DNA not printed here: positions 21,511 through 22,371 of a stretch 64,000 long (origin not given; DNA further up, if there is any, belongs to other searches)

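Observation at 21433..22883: fusA and tuf are uncoupled: a terminator after fusA, then a hyp151-Nudix two-gene module under a near-consensus promoter, then a separate tuf promoter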

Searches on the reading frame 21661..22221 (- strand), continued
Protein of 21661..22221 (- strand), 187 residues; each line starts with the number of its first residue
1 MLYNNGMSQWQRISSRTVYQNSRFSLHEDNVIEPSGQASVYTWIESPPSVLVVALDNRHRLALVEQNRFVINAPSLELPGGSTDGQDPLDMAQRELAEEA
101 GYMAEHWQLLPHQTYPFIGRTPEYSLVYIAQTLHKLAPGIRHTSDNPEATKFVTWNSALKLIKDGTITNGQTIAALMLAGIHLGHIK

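Call 36: find_homologous_proteins(query=window:21661-22203:-, max_evalue=1e-10)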
Query window:21661-22203:- (181 aa): 225 proteins with E <= 1e-10 among 752 candidates; the best 120 are listed.
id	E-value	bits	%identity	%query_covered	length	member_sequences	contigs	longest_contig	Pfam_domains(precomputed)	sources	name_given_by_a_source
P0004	4.5e-117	406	100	100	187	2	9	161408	PF28549.1,PF00293.35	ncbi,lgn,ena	-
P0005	3.4e-82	292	70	100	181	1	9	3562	PF28549.1,PF00293.35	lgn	-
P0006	1.6e-46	176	47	100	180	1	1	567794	PF28549.1,PF00293.35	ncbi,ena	-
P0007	2.5e-44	169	46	100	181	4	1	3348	PF28549.1,PF00293.35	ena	-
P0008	3.0e-42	162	44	100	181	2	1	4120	PF28549.1,PF00293.35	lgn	-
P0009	3.7e-37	146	39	100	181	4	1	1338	PF28549.1,PF00293.35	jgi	jgi:ADP-ribose pyrophosphatase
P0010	8.7e-31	125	42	98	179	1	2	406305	PF28549.1,PF00293.35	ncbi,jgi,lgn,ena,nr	ncbi:MAG: NUDIX hydrolase [Microbacteriaceae bacterium]|nr:NUDIX hydrolase [Microbacteriaceae bacter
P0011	1.2e-30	125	42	98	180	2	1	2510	PF28549.1,PF00293.35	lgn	-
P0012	1.7e-30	124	41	98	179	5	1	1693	PF28549.1,PF00293.35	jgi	jgi:8-oxo-dGTP pyrophosphatase MutT (NUDIX family)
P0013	1.6e-29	121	41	98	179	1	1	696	PF28549.1,PF00293.35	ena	-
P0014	1.7e-29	121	42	98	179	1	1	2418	PF28549.1,PF00293.35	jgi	jgi:8-oxo-dGDP phosphatase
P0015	2.4e-29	120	42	98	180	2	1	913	PF28549.1,PF00293.35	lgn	-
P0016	2.9e-29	120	40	98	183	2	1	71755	PF28549.1,PF00293.35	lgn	-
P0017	9.9e-29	118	42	98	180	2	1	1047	PF28549.1,PF00293.35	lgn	-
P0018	1.2e-28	118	39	100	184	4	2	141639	PF28549.1,PF00293.35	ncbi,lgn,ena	-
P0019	1.3e-28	118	40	98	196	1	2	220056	PF28549.1,PF00293.35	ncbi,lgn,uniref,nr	ncbi:NUDIX domain-containing protein [Cellulomonas marina]|uniref:NUDIX domain-containing protein n=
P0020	1.8e-28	117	41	98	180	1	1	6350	PF28549.1,PF00293.35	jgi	jgi:8-oxo-dGTP pyrophosphatase MutT (NUDIX family)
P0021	5.5e-28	116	41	98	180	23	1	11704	PF28549.1,PF00293.35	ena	-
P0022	2.0e-27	114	39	98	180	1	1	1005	PF28549.1,PF00293.35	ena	-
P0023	3.2e-27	113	42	98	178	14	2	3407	PF28549.1,PF00293.35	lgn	-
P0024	4.0e-27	113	42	96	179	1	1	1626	PF28549.1,PF00293.35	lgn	-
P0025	7.7e-27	112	40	98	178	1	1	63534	PF28549.1,PF00293.35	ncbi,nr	ncbi:NUDIX hydrolase [Microbacterium sp. SUBG005]|nr:NUDIX hydrolase [Microbacterium sp. SUBG005]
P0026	1.3e-26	111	40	98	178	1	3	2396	PF28549.1,PF00293.35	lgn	-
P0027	1.6e-26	111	41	98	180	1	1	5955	PF28549.1,PF00293.35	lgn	-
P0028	1.9e-26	111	40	90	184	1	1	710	PF28549.1,PF00293.35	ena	-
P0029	2.1e-26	111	40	98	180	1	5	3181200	PF28549.1,PF00293.35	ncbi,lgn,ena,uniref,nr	ncbi:NUDIX domain-containing protein [Microbacterium dextranolyticum]|uniref:ADP-ribose pyrophosphat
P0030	2.6e-26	110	40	98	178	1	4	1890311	PF28549.1,PF00293.35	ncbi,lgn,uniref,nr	ncbi:8-oxo-dGTP pyrophosphatase MutT, NUDIX family [Microbacterium sp. ru370.1]|uniref:NUDIX domain-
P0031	3.1e-26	110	39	98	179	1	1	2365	PF28549.1,PF00293.35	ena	-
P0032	3.6e-26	110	40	98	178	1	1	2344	PF28549.1,PF00293.35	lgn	-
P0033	7.5e-26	109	39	100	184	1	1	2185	PF28549.1,PF00293.35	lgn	-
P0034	7.9e-26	109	38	98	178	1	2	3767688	PF28549.1,PF00293.35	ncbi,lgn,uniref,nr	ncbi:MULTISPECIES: NUDIX hydrolase [Microbacterium]|uniref:NUDIX domain-containing protein n=1 Tax=M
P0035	1.5e-25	108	40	98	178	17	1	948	PF28549.1,PF00293.35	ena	-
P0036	1.8e-25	108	39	98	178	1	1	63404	PF28549.1,PF00293.35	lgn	-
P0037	2.0e-25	108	35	99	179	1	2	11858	PF28549.1,PF00293.35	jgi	jgi:8-oxo-dGTP pyrophosphatase MutT (NUDIX family)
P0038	2.5e-25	107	41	98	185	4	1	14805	PF28549.1,PF00293.35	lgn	-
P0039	2.9e-25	107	37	98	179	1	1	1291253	PF28549.1,PF00293.35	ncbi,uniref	ncbi:NUDIX domain-containing protein [Gryllotalpicola reticulitermitis]|uniref:NUDIX domain-containi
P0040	3.6e-25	107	41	98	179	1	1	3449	PF28549.1,PF00293.35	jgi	jgi:8-oxo-dGTP pyrophosphatase MutT (NUDIX family)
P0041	1.6e-24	105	40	98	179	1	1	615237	PF28549.1,PF00293.35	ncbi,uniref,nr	ncbi:NUDIX hydrolase [Microbacterium capsulatum]|uniref:NUDIX hydrolase n=1 Tax=Microbacterium capsu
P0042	1.7e-24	104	41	98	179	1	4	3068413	PF28549.1,PF00293.35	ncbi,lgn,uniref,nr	ncbi:NUDIX hydrolase [Microbacterium sp. zg.Y1090]|uniref:NUDIX domain-containing protein n=1 Tax=Mi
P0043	1.7e-24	104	38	98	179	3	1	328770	PF28549.1,PF00293.35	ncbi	ncbi:MAG: NUDIX hydrolase [Propionicimonas sp.]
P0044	2.2e-24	104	41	94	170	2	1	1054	PF28549.1,PF00293.35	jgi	jgi:8-oxo-dGTP pyrophosphatase MutT (NUDIX family)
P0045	2.2e-24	104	39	98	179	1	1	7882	PF28549.1,PF00293.35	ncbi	-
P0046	2.5e-24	104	37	98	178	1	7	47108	PF28549.1,PF00293.35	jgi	jgi:8-oxo-dGTP pyrophosphatase MutT (NUDIX family)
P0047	3.9e-24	103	38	98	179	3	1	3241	PF28549.1,PF00293.35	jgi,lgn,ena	-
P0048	5.5e-24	103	40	98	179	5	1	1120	PF28549.1,PF00293.35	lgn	-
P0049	1.7e-23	101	38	98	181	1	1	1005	PF28549.1,PF00293.35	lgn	-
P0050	5.0e-23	100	35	98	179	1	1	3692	PF28549.1,PF00293.35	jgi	jgi:8-oxo-dGTP pyrophosphatase MutT (NUDIX family)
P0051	5.7e-23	100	38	98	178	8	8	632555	PF28549.1,PF00293.35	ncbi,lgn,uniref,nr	ncbi:NUDIX hydrolase [uncultured Microbacterium sp.]|uniref:NUDIX domain-containing protein n=1 Tax=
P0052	6.6e-23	99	38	98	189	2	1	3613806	PF28549.1,PF00293.35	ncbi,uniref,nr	ncbi:NUDIX domain-containing protein [Agromyces mangrovi Wang et al. 2018]|uniref:NUDIX domain-conta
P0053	9.9e-23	99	38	98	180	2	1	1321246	PF28549.1,PF00293.35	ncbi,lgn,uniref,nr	ncbi:NUDIX domain-containing protein [Agrococcus sp. Marseille-P2731]|uniref:NUDIX domain-containing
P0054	3.4e-22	97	40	98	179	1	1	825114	PF28549.1,PF00293.35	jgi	jgi:8-oxo-dGTP pyrophosphatase MutT (NUDIX family)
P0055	3.6e-22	97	37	98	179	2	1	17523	PF28549.1,PF00293.35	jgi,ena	-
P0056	3.8e-22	97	38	98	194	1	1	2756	PF28549.1,PF00293.35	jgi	jgi:8-oxo-dGTP pyrophosphatase MutT (NUDIX family)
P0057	7.2e-22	96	36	99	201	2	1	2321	PF00293.35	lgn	-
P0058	2.0e-21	94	38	98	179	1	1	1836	PF28549.1,PF00293.35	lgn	-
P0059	2.8e-21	94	37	98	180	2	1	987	PF28549.1,PF00293.35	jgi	-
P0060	6.2e-21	93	37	98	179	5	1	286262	PF28549.1,PF00293.35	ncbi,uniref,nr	ncbi:NUDIX domain-containing protein [Microbacterium caowuchunii]|uniref:NUDIX hydrolase n=1 Tax=Mic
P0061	6.2e-20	90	36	94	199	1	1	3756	PF28549.1,PF00293.35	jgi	jgi:8-oxo-dGTP pyrophosphatase MutT (NUDIX family)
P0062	1.2e-19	89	38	93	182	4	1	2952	PF28549.1,PF00293.35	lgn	-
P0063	1.5e-19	88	35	91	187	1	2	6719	PF00293.35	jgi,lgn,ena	-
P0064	2.6e-19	88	35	96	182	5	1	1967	PF28549.1,PF00293.35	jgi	jgi:8-oxo-dGTP pyrophosphatase MutT (NUDIX family)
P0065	2.8e-19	88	38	93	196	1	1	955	PF28549.1,PF00293.35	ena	-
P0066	5.2e-19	87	36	95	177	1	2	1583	PF28549.1,PF00293.35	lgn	-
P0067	6.1e-19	86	36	98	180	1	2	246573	PF28549.1,PF00293.35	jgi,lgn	jgi:8-oxo-dGTP pyrophosphatase MutT (NUDIX family)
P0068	8.3e-19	86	35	94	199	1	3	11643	PF28549.1,PF00293.35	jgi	jgi:8-oxo-dGTP pyrophosphatase MutT (NUDIX family)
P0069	1.2e-18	85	38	96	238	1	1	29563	PF28549.1,PF00293.35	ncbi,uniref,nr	ncbi:NUDIX domain-containing protein [Peterkaempfera griseoplana]|uniref:NUDIX domain-containing pro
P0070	1.7e-18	85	33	96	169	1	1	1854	PF28549.1,PF00293.35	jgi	jgi:hypothetical protein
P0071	2.1e-18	85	37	94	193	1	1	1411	PF28549.1,PF00293.35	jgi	jgi:8-oxo-dGTP pyrophosphatase MutT (NUDIX family)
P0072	3.9e-18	84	35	96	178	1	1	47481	PF28549.1,PF00293.35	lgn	-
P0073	4.0e-18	84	35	93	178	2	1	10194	PF28549.1,PF00293.35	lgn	-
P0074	4.4e-18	84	35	93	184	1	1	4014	PF28549.1,PF00293.35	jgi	jgi:8-oxo-dGTP pyrophosphatase MutT (NUDIX family)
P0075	4.9e-18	83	36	96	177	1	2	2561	PF00293.35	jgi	jgi:ADP-ribose pyrophosphatase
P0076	8.5e-18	83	36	92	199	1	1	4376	PF28549.1,PF00293.35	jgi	jgi:8-oxo-dGTP pyrophosphatase MutT (NUDIX family)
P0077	1.1e-17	82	36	86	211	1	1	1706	PF28549.1,PF00293.35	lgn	-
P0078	1.5e-17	82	36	97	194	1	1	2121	PF28549.1,PF00293.35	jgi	jgi:8-oxo-dGTP pyrophosphatase MutT (NUDIX family)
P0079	2.1e-17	81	36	95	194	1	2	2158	PF28549.1,PF00293.35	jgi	jgi:8-oxo-dGTP pyrophosphatase MutT (NUDIX family)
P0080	2.6e-17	81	36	94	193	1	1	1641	PF00293.35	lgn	-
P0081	4.3e-17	80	34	91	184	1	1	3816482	PF28549.1,PF07311.18,PF00293.35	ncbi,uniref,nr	ncbi:NUDIX hydrolase [Xylanimonas allomyrinae]|uniref:NUDIX hydrolase n=1 Tax=Xylanimonas allomyrina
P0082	8.6e-17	79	36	89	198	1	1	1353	PF28549.1,PF00293.35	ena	-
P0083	2.2e-16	78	35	94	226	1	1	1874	PF28549.1,PF00293.35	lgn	-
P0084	3.1e-16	78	34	96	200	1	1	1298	PF28549.1,PF00293.35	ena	-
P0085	3.7e-16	77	36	93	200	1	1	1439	PF28549.1,PF00293.35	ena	-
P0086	3.9e-16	77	36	94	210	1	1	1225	PF28549.1,PF00293.35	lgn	-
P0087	4.1e-16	77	35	93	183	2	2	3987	PF28549.1,PF00293.35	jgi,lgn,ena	jgi:ADP-ribose diphosphatase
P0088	5.0e-16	77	37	96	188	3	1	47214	PF00293.35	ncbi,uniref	ncbi:NUDIX domain-containing protein [Kitasatospora purpeofusca]|uniref:NUDIX domain-containing prot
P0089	5.5e-16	77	35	93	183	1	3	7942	PF28549.1,PF00293.35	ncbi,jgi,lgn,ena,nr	ncbi:MAG TPA: NUDIX hydrolase [Armatimonadetes bacterium]|nr:NUDIX hydrolase [Armatimonadota bacteri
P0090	6.6e-16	77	36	92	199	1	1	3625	PF28549.1,PF00293.35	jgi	jgi:8-oxo-dGTP pyrophosphatase MutT (NUDIX family)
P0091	6.8e-16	76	33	94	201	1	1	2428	PF28549.1,PF00293.35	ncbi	-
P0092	8.8e-16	76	33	94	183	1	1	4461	PF28549.1,PF00293.35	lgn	-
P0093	1.0e-15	76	35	92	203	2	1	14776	PF28549.1,PF00293.35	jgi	jgi:ADP-ribose pyrophosphatase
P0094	3.1e-15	74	35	91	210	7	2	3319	PF28549.1,PF00293.35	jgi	jgi:8-oxo-dGDP phosphatase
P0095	4.1e-15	74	42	84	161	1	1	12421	PF28549.1,PF00293.35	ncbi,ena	-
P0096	4.3e-15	74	33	92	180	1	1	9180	PF28549.1,PF00293.35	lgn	-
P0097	4.5e-15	74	34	93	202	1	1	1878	PF28549.1,PF00293.35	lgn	-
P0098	4.9e-15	74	34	92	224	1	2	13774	PF28549.1,PF00293.35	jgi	jgi:8-oxo-dGTP pyrophosphatase MutT (NUDIX family)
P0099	6.2e-15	73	35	94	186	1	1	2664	PF00293.35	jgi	jgi:8-oxo-dGTP pyrophosphatase MutT (NUDIX family)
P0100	8.8e-15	73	36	93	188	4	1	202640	PF28549.1,PF00293.35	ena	-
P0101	9.8e-15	73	33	94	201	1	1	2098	PF28549.1,PF00293.35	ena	-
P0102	1.3e-14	72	33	91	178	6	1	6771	PF00293.35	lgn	-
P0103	1.5e-14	72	46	56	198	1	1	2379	PF28549.1,PF00293.35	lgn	-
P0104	1.5e-14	72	33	92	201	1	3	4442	PF28549.1,PF00293.35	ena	-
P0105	2.1e-14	72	31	98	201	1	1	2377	PF28549.1,PF00293.35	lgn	-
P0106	3.2e-14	71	32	94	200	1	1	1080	PF28549.1,PF00293.35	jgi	jgi:ADP-ribose pyrophosphatase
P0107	3.4e-14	71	33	92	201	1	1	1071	PF28549.1,PF00293.35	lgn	-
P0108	3.8e-14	71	32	96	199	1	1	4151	PF00293.35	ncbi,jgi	-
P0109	4.1e-14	71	34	92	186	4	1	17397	PF28549.1,PF00293.35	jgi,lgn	jgi:ADP-ribose pyrophosphatase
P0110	4.3e-14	71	32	93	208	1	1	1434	PF28549.1,PF00293.35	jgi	jgi:8-oxo-dGTP pyrophosphatase MutT (NUDIX family)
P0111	4.8e-14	70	32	94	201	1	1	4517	PF00293.35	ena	-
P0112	5.1e-14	70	32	94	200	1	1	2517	PF00293.35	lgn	-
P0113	6.5e-14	70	33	92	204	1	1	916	PF28549.1,PF00293.35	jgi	jgi:8-oxo-dGTP pyrophosphatase MutT (NUDIX family)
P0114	6.5e-14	70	33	94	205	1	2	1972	PF00293.35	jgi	jgi:8-oxo-dGTP pyrophosphatase MutT (NUDIX family)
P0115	7.1e-14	70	33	94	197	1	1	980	PF00293.35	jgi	jgi:ADP-ribose pyrophosphatase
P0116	7.3e-14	70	33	94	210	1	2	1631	PF28549.1,PF00293.35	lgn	-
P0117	8.1e-14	70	35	92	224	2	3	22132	PF28549.1,PF00293.35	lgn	-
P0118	9.0e-14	70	33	94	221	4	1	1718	PF00293.35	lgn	-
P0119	1.0e-13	69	35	92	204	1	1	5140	PF00293.35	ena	-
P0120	1.1e-13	69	34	88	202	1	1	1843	PF00293.35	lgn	-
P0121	1.1e-13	69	33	94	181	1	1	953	PF28549.1,PF00293.35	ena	-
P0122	1.1e-13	69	32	91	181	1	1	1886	PF00293.35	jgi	jgi:8-oxo-dGTP pyrophosphatase MutT (NUDIX family)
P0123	1.2e-13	69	44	56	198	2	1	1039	PF28549.1,PF00293.35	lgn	-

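Call 38: find_encoding_contigs(protein=P0006, flank=8000, max_places=2)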
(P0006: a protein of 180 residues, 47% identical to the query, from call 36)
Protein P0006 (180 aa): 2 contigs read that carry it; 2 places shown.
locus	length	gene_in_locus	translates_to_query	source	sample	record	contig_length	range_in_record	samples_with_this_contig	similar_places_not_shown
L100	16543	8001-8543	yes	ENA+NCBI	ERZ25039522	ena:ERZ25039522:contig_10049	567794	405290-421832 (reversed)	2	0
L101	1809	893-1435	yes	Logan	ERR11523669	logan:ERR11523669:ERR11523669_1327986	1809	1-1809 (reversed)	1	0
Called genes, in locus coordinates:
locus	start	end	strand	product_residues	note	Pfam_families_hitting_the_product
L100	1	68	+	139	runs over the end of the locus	PF00164:Ribosom_S12_S23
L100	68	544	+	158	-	PF00177:Ribosomal_S7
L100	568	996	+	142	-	PF03479:PCC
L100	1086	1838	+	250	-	-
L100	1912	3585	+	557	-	PF00005:ABC_tran, PF02463:SMC_N (faint), PF12848:ABC_tran_Xtn (weak), PF00005:ABC_tran, PF13304:AAA_21 (weak)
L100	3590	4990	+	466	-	PF01225:Mur_ligase, PF08245:Mur_ligase_M, PF02875:Mur_ligase_C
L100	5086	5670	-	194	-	-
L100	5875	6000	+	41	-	PF00009:GTP_EFTU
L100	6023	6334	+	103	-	PF00009:GTP_EFTU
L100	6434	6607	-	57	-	-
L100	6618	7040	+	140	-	PF22042:EF-G_D2, PF03144:GTP_EFTU_D2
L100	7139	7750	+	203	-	PF14492:EFG_III, PF16658:RF3_C (weak), PF03764:EFG_IV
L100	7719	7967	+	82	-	PF00679:EFG_C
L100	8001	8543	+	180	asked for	PF28549:NDPSase_N, PF00293:NUDIX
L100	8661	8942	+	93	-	PF00009:GTP_EFTU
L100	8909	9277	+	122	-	PF00009:GTP_EFTU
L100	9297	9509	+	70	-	PF03144:GTP_EFTU_D2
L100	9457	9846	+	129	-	PF03143:GTP_EFTU_D3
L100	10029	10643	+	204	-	-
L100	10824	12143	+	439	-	PF02786:CPSase_L_D2 (faint), PF07478:Dala_Dala_lig_C (weak), PF13535:ATP-grasp_4, PF18603:LAL_C2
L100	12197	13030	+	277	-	PF12760:Zn_ribbon_IS1595, PF12762:DDE_Tnp_IS1595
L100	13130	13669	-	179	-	-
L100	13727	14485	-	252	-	PF00227:Proteasome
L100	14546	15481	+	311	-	-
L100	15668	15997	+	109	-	PF00338:Ribosomal_S10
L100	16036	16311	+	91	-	PF11950:DUF3467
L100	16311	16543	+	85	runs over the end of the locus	-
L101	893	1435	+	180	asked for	PF28549:NDPSase_N, PF00293:NUDIX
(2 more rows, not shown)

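Call 39: find_encoding_contigs(protein=P0007, flank=8000, max_places=2)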
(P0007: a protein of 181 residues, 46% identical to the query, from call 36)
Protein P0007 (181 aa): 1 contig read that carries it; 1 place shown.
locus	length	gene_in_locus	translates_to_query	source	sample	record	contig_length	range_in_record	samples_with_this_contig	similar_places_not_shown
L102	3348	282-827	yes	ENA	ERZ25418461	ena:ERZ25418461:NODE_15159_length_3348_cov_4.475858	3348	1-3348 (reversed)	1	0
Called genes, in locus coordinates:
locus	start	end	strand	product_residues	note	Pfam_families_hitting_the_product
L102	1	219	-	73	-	?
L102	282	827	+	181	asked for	PF28549:NDPSase_N, PF00293:NUDIX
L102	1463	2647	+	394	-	PF00009:GTP_EFTU, PF03144:GTP_EFTU_D2, PF03143:GTP_EFTU_D3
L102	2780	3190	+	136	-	-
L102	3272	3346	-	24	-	?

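Call 40: find_encoding_contigs(protein=P0008, flank=8000, max_places=2)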
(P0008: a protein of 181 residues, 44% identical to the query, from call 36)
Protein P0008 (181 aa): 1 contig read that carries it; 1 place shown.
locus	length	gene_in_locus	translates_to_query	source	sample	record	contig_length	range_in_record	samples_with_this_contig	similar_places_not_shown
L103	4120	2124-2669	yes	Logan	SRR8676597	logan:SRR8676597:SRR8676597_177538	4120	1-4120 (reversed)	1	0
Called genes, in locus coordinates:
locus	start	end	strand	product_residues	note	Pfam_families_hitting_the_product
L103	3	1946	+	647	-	?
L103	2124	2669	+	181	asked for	PF28549:NDPSase_N, PF00293:NUDIX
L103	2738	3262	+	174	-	-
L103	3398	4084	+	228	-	PF03988:DUF347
